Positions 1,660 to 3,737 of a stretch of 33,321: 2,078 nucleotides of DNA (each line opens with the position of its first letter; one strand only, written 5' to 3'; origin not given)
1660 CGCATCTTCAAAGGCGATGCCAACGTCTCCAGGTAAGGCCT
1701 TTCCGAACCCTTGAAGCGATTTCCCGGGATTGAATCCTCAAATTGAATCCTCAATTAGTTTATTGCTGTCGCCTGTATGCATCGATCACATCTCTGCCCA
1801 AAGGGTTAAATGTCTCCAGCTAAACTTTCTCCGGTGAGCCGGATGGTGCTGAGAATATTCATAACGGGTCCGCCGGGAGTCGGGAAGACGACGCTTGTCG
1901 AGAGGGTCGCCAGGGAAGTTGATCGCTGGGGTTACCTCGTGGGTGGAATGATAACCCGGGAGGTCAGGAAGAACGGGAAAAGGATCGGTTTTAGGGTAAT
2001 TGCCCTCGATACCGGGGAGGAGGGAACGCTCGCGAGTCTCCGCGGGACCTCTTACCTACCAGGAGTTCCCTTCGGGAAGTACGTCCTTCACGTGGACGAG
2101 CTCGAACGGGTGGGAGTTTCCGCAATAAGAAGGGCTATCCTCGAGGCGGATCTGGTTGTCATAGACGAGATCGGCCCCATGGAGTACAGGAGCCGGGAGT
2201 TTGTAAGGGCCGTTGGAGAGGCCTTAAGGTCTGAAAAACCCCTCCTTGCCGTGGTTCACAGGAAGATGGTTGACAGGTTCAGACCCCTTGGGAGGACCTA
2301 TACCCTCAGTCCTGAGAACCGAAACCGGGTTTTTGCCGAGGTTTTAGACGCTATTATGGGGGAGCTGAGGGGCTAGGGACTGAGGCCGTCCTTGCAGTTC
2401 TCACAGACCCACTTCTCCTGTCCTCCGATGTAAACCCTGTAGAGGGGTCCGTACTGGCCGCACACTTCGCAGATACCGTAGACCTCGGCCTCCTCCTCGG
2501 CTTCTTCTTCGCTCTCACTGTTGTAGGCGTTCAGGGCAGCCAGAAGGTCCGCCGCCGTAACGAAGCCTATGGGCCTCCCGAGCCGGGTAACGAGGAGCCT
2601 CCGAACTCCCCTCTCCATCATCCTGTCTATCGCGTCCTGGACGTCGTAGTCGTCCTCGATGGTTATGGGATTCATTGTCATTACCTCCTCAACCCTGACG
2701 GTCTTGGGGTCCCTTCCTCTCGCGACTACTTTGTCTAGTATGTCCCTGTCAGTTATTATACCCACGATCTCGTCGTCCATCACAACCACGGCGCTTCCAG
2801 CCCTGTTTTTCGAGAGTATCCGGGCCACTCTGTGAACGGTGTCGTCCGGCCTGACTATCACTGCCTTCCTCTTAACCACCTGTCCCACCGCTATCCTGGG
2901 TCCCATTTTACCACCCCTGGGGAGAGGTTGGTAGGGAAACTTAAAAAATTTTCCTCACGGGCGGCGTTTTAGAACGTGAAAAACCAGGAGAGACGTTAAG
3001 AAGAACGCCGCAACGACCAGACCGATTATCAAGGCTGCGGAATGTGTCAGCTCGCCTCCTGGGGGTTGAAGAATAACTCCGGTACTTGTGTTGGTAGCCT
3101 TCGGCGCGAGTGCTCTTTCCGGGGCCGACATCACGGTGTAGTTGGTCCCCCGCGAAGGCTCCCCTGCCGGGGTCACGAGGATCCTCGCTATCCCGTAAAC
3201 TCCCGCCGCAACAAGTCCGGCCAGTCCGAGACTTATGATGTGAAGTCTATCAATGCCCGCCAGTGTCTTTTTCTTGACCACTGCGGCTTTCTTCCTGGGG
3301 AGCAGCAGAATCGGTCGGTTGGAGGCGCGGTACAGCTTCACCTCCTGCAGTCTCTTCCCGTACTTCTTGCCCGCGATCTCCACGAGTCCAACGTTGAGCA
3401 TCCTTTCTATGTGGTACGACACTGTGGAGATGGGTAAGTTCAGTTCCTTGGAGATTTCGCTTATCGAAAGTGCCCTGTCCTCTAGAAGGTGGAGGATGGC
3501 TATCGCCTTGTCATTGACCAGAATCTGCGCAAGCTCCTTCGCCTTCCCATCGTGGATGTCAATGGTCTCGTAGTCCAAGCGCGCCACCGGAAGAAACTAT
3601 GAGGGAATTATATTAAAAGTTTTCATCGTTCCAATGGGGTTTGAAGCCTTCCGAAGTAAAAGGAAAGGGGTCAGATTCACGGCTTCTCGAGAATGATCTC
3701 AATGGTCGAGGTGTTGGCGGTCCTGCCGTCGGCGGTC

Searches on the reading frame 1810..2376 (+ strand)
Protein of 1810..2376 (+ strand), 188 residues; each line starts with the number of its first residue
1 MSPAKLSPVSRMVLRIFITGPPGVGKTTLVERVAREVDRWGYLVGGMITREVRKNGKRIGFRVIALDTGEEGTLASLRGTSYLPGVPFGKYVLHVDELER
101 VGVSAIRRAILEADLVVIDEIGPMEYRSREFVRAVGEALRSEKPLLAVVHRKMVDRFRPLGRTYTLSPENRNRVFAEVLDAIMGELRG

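Call 10: search_protein_families(library=pfam, proteins=[window:1810-2376:+], max_evalue=0.01)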
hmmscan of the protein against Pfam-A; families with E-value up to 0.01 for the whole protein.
window:1810-2376:+ (188 aa): 20 families
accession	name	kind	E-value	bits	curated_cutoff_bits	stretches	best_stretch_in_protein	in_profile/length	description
PF03266.21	NTPase_1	-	2.9e-56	190.4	23.9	1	15-179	1-168/168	NTPase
PF10649.15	DUF2478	-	6.3e-10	39.3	22.3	1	20-159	6-140/159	Protein of unknown function (DUF2478)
PF13191.12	AAA_16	-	5.5e-06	27.4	32.6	1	16-44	27-56/167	AAA ATPase domain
PF13401.12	AAA_22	-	7e-06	26.8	27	1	16-121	8-93/130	AAA domain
PF13238.12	AAA_18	-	1.4e-05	26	29.4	1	16-57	1-37/128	AAA domain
PF00004.35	AAA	-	3.5e-05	24.7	21.2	1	17-39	2-24/131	ATPase family associated with various cellular activities (AAA)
PF13245.12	AAA_19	-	4.9e-05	24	25.1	1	16-136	14-115/134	AAA domain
PF07728.20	AAA_5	-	0.00011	22.6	22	1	16-41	2-27/139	AAA domain (dynein-related subfamily)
PF03308.22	MeaB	-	0.00028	20.4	23.1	1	10-45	30-65/273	Methylmalonyl Co-A mutase-associated GTPase MeaB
PF13521.12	AAA_28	-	0.00033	21.3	27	1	15-44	1-27/164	AAA domain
PF05496.18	RuvB_N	-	0.0004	20.6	27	0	15-38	35-58/159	Holliday junction DNA helicase RuvB P-loop domain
PF13207.12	AAA_17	-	0.00043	21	27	1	19-57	1-38/136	AAA domain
PF13604.12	AAA_30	-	0.0013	18.9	27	1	17-124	22-100/191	AAA domain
PF20720.3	nSTAND3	-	0.002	18.3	27.2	1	16-40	20-44/155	Novel STAND NTPase 3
PF05729.18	NACHT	-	0.0021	18.3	26.7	1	16-40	3-27/167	NACHT domain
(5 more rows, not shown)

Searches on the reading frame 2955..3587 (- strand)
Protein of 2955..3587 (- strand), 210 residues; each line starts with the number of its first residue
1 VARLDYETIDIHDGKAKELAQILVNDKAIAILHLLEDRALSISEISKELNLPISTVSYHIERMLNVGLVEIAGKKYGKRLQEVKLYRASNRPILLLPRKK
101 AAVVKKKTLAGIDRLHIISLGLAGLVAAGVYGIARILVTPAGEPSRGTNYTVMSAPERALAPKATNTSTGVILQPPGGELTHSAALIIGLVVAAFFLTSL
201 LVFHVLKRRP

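Call 10: search_protein_families(library=pfam, proteins=[window:2955-3587:-], max_evalue=0.01)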
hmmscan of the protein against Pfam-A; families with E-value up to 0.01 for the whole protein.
window:2955-3587:- (210 aa): 15 families
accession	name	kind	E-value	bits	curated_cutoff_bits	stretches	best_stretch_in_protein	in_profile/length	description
PF01022.26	HTH_5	-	7.9e-10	38.9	22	1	29-70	5-46/47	Bacterial regulatory protein, arsR family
PF12840.13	HTH_20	-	1e-09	38.7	27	1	28-70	6-49/51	Helix-turn-helix domain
PF13412.12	HTH_24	-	4.6e-07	29.7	21.9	1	33-70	11-48/48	Winged helix-turn-helix DNA-binding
PF09339.16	HTH_IclR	-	4e-06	26.9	22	1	26-70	3-49/52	IclR helix-turn-helix domain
PF01978.25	TrmB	-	1e-05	25.7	25.6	1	32-88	15-64/68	Sugar-specific transcriptional regulator TrmB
PF13463.12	HTH_27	-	1.2e-05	25.9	22.2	1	29-79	6-58/68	Winged helix DNA-binding domain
PF12802.13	MarR_2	-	1.6e-05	25.4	27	1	26-71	5-52/61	MarR family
PF25212.1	HVO_A0114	-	0.0014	18.9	27.6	1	16-76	13-73/84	HVO_A0114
PF01325.25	Fe_dep_repress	-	0.0033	18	26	1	31-75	13-58/60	Iron dependent repressor, N-terminal DNA binding domain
PF21476.4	PF0610-like_N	-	0.0043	17.7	33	1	31-61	6-36/50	PF0610-like, N-terminal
PF05331.17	DUF742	-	0.0044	17.3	27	1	24-73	41-89/114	Protein of unknown function (DUF742)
PF14493.12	HTH_40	-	0.0052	17.5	27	1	37-71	10-45/89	Helix-turn-helix domain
PF01047.28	MarR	-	0.0056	17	24.6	1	31-70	8-48/59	MarR family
PF08281.18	Sigma70_r4_2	-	0.0062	16.6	25.7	0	40-62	27-49/54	Sigma-70, region 4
PF13936.12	HTH_38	-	0.0098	16.1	27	0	31-62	13-43/44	Helix-turn-helix domain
